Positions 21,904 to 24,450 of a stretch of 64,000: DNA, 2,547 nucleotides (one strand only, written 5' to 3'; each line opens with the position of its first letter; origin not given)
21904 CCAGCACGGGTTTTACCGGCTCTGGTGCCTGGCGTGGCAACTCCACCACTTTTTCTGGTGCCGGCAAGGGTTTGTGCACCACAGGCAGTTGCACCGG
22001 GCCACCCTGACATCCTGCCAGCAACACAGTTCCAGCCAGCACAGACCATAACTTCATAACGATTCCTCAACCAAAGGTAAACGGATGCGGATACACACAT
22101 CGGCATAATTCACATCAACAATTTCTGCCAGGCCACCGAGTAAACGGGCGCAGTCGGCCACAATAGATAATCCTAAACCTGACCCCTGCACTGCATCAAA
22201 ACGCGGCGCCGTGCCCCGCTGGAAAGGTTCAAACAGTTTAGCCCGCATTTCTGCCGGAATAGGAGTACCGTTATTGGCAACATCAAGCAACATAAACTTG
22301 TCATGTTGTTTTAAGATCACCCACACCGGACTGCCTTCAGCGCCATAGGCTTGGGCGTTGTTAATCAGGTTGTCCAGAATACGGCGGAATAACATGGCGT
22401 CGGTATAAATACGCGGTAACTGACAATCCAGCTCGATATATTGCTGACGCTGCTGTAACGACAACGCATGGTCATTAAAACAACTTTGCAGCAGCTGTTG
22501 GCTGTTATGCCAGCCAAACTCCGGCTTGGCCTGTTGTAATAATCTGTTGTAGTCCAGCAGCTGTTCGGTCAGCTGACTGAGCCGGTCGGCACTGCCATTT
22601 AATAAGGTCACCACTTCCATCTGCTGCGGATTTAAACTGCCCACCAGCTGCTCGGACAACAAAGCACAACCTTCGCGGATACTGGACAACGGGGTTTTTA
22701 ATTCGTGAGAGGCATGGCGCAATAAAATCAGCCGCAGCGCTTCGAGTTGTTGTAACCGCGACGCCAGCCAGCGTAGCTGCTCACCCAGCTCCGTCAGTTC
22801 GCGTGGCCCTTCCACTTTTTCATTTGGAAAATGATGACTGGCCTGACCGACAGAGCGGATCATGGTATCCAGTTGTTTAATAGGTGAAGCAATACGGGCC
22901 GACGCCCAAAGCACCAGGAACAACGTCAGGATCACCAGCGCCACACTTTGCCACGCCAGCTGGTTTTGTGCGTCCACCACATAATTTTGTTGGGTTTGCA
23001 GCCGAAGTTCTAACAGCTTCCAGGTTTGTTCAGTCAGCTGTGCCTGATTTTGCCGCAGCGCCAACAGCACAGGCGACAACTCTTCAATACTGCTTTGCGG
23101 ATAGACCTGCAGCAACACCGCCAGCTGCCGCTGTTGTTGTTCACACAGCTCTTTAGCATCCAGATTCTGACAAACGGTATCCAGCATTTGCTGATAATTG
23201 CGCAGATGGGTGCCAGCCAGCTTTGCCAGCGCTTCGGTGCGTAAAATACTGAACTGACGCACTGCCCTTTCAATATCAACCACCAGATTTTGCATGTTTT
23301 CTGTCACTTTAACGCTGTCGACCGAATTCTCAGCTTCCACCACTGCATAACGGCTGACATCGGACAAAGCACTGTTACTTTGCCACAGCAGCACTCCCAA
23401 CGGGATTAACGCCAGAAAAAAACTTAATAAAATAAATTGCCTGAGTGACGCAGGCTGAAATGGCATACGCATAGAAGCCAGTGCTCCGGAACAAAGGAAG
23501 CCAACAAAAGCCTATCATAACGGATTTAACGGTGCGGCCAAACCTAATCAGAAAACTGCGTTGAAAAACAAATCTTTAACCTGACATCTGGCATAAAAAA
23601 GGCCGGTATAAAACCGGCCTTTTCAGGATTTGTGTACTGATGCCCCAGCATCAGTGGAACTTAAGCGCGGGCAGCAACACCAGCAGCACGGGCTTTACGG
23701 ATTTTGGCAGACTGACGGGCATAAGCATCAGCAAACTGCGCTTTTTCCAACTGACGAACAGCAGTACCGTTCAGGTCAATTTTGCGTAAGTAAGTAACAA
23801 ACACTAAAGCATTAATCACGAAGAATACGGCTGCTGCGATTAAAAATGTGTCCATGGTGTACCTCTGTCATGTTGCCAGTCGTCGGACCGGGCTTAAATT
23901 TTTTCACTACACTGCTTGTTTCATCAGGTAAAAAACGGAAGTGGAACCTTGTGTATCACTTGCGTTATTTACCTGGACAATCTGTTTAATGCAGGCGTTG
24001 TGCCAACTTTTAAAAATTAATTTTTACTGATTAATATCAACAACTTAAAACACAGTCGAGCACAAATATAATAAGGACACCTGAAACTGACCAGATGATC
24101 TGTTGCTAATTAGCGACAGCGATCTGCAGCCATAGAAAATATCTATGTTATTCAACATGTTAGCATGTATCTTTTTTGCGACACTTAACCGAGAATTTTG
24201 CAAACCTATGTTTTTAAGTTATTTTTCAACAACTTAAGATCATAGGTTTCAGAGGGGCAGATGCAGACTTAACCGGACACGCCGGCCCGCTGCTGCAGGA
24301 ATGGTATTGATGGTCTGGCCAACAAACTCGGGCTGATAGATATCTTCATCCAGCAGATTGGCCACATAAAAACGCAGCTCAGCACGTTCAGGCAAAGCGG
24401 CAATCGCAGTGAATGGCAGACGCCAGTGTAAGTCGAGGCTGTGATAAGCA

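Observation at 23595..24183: GlrR/sigma54 output locus at the glmY position encodes a small protein instead of GlmY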

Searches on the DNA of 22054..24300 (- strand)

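Call 6: search_rna_families(source=window, start=23400, end=24300, threshold=evalue, max_evalue=10)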
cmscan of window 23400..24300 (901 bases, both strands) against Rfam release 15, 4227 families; matches with E-value up to 10: 19.
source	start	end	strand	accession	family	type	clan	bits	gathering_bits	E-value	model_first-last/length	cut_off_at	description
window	23503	23631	+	RF02053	STnc430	Gene; sRNA;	-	29.2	47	0.022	1-162/162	no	Enterobacterial sRNA STnc430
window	23561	23626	+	RF02891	AgrB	Gene; antisense;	-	24.9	40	0.097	1-84/84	no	ArsR-gov region gene B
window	23517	23631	+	RF02065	STnc340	Gene; sRNA;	-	24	80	0.73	1-130/130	no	Enterobacterial sRNA STnc340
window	23997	24041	-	RF01363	CRISPR-DR50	Gene; CRISPR;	-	22.5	47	0.96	1-46/46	no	CRISPR RNA direct repeat element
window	23593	23688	-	RF00513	Trp_leader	Cis-reg; leader;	-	21.8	41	0.089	1-100/100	no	Tryptophan operon leader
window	23575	23631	+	RF02059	STnc50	Gene; sRNA;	-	21.5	55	0.66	1-84/84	no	Salmonella enterica sRNA STnc40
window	23593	23682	-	RF00506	Thr_leader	Cis-reg; leader;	-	21.4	55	0.2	1-118/118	no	Threonine operon leader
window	23595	23660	-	RF02784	SorX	Gene; sRNA;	-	20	46.6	0.041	1-73/73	no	Singlet oxygen resistance RNA X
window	23597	23623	-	RF02891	AgrB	Gene; antisense;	-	18.8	40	2.2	55-81/84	no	ArsR-gov region gene B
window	24204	24247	+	RF04099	MIR837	Gene; miRNA;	-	18.6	117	0.93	1-122/122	no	MIR837 microRNA precursor family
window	23586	23679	-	RF00519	suhB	Gene; sRNA;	CL00108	18.3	41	0.45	1-77/77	no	Makes More Granules Regulator RNA (mmgR)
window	23589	23705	-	RF02053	STnc430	Gene; sRNA;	-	18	47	5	1-162/162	no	Enterobacterial sRNA STnc430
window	23594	23647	-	RF00057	RyhB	Gene; sRNA;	-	17.3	55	2.5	1-67/67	no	RyhB RNA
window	23800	23862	-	RF01646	ceN63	Gene; snRNA; snoRNA; CD-box;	-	17.1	65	2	1-69/69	no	Caenorhabditis snoRNA ceN63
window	23592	23646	-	RF02056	STnc390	Gene; sRNA;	-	16.9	50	1.2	1-60/60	no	Salmonella sRNA STnc390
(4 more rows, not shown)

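Call 41: search_rna_families(sources=[L011, L083, L086, L091, L084, L087, L089, L082, L065, L076, L072, L037, L040, L053, L061, L026], threshold=gathering)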
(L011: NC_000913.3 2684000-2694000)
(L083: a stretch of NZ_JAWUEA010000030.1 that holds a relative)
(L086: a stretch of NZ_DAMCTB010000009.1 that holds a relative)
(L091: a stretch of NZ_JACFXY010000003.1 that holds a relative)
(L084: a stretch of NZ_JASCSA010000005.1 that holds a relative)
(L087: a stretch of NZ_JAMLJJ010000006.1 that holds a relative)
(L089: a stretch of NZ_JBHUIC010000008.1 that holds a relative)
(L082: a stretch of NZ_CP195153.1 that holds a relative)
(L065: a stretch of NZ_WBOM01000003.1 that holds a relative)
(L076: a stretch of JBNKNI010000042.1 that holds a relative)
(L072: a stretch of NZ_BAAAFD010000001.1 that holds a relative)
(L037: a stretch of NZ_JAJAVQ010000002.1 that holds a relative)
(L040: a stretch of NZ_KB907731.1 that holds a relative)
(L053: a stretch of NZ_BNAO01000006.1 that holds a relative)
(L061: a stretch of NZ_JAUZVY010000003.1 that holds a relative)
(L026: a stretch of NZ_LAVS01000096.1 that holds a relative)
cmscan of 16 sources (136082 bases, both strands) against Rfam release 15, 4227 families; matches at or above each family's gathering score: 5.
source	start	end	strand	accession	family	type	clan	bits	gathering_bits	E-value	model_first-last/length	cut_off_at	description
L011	7194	7341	-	RF00128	GlmY_tke1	Gene; sRNA;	CL00011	146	33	3.2e-32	1-163/163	no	Glm Y RNA activator of glmS mRNA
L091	3191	3350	+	RF00128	GlmY_tke1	Gene; sRNA;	CL00011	111.9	33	2e-23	1-163/163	no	Glm Y RNA activator of glmS mRNA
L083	3152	3317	+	RF00128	GlmY_tke1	Gene; sRNA;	CL00011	110.2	33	5.4e-23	1-163/163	no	Glm Y RNA activator of glmS mRNA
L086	3199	3350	+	RF00128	GlmY_tke1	Gene; sRNA;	CL00011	107.1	33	3.4e-22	1-163/163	no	Glm Y RNA activator of glmS mRNA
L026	1278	1361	+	RF00005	tRNA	Gene; tRNA;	CL00001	58.4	29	1e-09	1-71/71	no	tRNA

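Call 62: search_rna_families(sources=[L084, L087, L089, L090], threshold=evalue, max_evalue=1)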
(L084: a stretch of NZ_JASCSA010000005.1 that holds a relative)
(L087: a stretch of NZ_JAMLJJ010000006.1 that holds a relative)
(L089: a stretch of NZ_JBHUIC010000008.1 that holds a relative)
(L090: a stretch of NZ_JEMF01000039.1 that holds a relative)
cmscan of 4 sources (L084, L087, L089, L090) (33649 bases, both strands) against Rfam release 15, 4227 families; matches with E-value up to 1: 1.
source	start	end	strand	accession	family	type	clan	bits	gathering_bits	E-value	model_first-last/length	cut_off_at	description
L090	877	925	+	RF02603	BASRCII26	Gene; sRNA;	-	22.7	218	0.091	1-190/190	no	Brucella sRNA CII26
